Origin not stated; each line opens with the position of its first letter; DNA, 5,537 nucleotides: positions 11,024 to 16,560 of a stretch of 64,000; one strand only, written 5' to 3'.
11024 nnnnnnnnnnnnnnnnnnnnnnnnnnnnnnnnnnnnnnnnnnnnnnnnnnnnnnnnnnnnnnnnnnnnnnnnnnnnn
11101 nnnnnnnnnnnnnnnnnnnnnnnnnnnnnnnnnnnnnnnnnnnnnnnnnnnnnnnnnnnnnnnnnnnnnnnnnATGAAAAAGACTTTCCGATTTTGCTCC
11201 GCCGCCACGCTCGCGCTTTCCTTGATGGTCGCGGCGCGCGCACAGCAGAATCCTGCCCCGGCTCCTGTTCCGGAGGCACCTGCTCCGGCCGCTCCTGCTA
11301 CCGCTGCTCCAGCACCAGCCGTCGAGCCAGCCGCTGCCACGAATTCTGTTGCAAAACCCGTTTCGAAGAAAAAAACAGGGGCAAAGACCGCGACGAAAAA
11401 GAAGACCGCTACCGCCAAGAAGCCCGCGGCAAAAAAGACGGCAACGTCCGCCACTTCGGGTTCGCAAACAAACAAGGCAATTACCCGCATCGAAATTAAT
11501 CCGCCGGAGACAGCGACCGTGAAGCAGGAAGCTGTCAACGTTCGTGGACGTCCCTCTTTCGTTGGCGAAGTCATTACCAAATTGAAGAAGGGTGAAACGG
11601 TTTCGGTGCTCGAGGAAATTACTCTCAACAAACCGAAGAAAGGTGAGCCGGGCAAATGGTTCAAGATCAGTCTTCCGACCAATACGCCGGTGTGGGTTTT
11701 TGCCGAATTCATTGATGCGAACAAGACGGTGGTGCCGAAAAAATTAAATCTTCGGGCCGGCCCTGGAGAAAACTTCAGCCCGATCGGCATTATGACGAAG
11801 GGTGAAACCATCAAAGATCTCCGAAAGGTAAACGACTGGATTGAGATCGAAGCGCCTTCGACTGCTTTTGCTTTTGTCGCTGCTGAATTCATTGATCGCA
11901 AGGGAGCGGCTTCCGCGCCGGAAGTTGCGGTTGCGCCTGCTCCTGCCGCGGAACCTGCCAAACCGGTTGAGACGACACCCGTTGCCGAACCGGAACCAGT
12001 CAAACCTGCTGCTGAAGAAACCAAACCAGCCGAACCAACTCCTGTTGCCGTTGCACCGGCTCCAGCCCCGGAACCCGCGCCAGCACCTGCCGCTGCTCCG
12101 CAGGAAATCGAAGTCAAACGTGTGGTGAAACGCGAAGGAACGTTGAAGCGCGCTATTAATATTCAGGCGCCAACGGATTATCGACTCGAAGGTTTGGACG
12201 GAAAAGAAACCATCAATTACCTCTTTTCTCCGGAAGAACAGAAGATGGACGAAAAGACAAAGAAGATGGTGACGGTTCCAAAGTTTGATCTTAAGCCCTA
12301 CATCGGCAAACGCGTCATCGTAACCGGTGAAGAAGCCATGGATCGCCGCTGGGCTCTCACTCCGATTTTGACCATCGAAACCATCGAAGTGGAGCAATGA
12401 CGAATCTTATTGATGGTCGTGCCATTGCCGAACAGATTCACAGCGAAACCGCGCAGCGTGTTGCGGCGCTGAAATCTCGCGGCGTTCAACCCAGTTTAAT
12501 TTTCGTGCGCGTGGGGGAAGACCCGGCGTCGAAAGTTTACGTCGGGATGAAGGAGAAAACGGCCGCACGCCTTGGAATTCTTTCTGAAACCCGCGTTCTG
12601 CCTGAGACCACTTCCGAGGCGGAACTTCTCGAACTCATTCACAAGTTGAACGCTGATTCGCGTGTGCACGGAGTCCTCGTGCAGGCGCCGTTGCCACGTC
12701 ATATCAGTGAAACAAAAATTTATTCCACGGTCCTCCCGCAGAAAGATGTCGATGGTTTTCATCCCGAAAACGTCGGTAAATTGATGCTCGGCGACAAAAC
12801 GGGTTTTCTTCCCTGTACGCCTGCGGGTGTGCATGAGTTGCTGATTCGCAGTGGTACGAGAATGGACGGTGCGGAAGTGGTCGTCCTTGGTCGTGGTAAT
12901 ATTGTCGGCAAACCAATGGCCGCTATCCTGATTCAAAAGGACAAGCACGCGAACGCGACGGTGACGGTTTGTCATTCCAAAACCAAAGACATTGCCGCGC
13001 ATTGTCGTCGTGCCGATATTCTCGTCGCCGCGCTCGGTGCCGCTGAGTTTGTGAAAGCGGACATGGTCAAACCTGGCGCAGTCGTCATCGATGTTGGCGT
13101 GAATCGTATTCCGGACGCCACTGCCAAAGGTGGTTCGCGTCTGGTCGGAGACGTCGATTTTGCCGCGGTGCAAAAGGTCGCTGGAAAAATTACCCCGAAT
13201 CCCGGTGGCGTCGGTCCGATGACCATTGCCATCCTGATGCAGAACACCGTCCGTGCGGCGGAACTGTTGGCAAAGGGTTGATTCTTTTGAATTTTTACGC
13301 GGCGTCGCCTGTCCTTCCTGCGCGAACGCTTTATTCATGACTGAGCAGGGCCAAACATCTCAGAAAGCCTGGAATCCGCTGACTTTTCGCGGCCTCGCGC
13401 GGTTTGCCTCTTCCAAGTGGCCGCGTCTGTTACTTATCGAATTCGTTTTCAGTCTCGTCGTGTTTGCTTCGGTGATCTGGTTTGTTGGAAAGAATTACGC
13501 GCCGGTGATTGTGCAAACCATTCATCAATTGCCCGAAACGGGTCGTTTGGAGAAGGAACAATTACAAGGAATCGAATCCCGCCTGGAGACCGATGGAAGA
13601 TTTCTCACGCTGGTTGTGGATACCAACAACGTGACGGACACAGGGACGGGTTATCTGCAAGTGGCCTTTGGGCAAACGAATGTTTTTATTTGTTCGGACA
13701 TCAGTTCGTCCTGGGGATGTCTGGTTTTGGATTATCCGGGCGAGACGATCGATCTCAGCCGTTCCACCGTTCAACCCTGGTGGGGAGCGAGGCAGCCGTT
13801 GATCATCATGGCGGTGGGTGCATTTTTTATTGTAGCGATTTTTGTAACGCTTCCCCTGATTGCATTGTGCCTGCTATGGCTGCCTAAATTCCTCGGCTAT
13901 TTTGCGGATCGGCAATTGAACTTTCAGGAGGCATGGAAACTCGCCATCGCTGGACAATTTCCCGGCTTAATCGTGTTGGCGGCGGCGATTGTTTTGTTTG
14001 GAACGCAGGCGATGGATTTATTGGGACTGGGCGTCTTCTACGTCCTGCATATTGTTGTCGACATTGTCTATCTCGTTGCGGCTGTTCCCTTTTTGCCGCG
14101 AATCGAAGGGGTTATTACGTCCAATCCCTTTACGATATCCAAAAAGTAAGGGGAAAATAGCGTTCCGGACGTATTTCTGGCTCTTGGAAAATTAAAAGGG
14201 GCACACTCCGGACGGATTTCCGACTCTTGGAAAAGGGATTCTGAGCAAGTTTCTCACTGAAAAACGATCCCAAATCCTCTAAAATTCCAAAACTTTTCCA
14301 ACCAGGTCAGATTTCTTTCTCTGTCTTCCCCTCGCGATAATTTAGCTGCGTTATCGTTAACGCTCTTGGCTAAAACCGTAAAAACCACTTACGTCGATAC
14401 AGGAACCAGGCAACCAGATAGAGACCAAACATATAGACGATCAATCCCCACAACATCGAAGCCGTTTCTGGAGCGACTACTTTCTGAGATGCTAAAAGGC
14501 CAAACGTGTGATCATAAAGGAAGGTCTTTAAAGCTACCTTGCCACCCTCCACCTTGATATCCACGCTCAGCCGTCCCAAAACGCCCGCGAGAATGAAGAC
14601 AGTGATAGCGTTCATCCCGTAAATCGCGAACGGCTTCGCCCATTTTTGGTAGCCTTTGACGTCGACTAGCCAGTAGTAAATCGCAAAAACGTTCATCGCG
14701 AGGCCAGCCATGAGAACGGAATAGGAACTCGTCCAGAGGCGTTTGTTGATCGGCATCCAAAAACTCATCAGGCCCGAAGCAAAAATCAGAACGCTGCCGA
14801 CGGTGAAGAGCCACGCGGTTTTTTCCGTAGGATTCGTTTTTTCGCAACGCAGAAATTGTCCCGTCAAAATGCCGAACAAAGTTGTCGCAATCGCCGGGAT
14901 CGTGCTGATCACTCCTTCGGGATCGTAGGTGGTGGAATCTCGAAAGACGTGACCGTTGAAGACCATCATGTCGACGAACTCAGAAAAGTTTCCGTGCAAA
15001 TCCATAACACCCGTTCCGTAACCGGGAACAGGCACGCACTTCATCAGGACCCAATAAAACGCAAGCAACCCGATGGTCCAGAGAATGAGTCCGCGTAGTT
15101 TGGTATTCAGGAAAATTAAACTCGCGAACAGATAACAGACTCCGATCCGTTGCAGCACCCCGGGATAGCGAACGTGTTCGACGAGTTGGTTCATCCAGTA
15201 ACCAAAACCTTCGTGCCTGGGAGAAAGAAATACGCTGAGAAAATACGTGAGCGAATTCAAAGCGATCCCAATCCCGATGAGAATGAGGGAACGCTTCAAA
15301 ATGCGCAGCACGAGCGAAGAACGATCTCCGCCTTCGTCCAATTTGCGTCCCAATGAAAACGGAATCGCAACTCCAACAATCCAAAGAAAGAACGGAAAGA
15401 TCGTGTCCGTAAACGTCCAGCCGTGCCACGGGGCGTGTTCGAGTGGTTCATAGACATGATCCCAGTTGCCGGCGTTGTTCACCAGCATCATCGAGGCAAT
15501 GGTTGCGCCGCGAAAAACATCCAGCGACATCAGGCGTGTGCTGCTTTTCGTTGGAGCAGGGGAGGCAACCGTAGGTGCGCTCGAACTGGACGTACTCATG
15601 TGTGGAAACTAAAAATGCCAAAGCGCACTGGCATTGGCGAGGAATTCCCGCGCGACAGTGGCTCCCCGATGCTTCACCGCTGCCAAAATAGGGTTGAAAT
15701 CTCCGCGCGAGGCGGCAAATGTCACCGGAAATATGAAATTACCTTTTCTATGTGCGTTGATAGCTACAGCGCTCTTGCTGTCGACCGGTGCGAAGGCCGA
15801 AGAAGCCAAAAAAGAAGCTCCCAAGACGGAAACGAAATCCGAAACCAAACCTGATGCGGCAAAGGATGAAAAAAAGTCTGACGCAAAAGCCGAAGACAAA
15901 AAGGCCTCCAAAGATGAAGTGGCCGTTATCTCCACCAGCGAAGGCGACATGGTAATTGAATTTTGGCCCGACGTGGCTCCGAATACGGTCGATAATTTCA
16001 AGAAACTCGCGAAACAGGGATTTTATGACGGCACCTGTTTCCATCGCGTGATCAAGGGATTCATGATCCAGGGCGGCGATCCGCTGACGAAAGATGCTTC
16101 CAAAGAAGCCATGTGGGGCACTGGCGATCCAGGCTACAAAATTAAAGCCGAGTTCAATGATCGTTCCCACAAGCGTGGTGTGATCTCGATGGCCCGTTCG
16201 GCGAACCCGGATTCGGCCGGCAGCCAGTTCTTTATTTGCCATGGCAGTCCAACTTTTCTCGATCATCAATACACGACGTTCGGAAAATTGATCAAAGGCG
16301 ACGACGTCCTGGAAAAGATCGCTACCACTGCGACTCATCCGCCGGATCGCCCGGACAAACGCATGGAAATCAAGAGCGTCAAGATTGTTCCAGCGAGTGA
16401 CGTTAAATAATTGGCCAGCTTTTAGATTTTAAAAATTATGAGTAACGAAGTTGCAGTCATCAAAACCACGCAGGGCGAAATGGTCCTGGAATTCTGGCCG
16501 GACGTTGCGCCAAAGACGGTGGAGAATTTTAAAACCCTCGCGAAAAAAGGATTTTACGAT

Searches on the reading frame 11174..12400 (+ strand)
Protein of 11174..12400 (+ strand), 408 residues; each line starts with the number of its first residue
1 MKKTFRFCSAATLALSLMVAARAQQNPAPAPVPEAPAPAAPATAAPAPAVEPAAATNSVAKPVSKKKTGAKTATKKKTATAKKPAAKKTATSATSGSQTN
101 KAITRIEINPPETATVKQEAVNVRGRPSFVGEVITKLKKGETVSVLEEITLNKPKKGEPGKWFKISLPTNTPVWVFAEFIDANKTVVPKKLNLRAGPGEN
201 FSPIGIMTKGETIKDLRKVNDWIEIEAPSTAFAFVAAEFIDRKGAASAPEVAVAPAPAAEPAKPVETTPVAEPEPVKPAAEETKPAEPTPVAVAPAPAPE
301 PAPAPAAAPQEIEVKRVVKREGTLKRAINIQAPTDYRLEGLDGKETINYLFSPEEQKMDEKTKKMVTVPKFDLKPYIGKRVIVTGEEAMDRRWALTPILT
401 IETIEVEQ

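Call 67: search_protein_families(library=pfam, proteins=[window:11174-12400:+], max_evalue=0.0001)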
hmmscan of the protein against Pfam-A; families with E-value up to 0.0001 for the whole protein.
window:11174-12400:+ (408 aa): 1 family
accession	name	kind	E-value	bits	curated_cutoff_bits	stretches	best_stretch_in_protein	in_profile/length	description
PF08239.17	SH3_3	-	4e-18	65.8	27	2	120-180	2-53/54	Bacterial SH3 domain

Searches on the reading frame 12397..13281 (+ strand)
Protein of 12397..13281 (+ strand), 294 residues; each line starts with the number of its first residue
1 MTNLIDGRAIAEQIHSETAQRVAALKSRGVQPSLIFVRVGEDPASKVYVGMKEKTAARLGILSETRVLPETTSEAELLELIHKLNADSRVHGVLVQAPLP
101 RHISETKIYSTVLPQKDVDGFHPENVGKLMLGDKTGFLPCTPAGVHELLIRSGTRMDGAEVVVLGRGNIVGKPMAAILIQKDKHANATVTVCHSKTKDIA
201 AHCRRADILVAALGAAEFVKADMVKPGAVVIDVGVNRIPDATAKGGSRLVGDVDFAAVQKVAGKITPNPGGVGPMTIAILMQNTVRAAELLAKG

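Call 67: search_protein_families(library=pfam, proteins=[window:12397-13281:+], max_evalue=0.0001)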
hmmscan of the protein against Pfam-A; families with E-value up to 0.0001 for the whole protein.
window:12397-13281:+ (294 aa): 2 families
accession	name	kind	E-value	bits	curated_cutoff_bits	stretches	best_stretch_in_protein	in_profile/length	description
PF02882.25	THF_DHG_CYH_C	-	6.2e-66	221.1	27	1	122-289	1-157/160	Tetrahydrofolate dehydrogenase/cyclohydrolase, NAD(P)-binding domain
PF00763.28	THF_DHG_CYH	-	8.9e-41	139.2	32.8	1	5-119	1-115/115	Tetrahydrofolate dehydrogenase/cyclohydrolase, catalytic domain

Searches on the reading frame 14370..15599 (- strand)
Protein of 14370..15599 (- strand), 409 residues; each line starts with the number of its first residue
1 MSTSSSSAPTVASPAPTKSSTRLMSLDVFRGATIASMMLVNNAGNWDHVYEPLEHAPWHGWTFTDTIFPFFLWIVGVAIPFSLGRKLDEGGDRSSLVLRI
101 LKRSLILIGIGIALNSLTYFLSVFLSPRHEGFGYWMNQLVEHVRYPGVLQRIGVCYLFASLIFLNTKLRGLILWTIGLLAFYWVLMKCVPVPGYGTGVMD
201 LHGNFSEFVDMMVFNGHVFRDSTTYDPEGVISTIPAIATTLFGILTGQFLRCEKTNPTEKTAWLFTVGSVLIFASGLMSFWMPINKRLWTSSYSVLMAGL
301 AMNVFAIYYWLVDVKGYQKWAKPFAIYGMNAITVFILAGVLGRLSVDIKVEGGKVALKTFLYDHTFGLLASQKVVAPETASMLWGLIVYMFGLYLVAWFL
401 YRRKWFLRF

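Call 57: search_protein_families(library=pfam, proteins=[window:14370-15599:-], max_evalue=0.001)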
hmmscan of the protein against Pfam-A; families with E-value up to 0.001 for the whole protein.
window:14370-15599:- (409 aa): 1 family
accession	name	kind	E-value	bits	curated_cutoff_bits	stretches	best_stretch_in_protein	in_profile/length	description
PF16401.11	DUF5009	-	0.00024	21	25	1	59-108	49-97/260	Domain of unknown function (DUF5009)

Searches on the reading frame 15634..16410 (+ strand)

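Call 57: search_protein_families(library=pfam, proteins=[window:15634-16410:+], max_evalue=0.001)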
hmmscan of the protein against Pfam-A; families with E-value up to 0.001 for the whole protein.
window:15634-16410:+ (258 aa): 1 family
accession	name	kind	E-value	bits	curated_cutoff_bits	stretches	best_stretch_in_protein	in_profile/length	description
PF00160.26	Pro_isomerase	-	5.4e-49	166.9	21.7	1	98-250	3-158/159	Cyclophilin type peptidyl-prolyl cis-trans isomerase/CLD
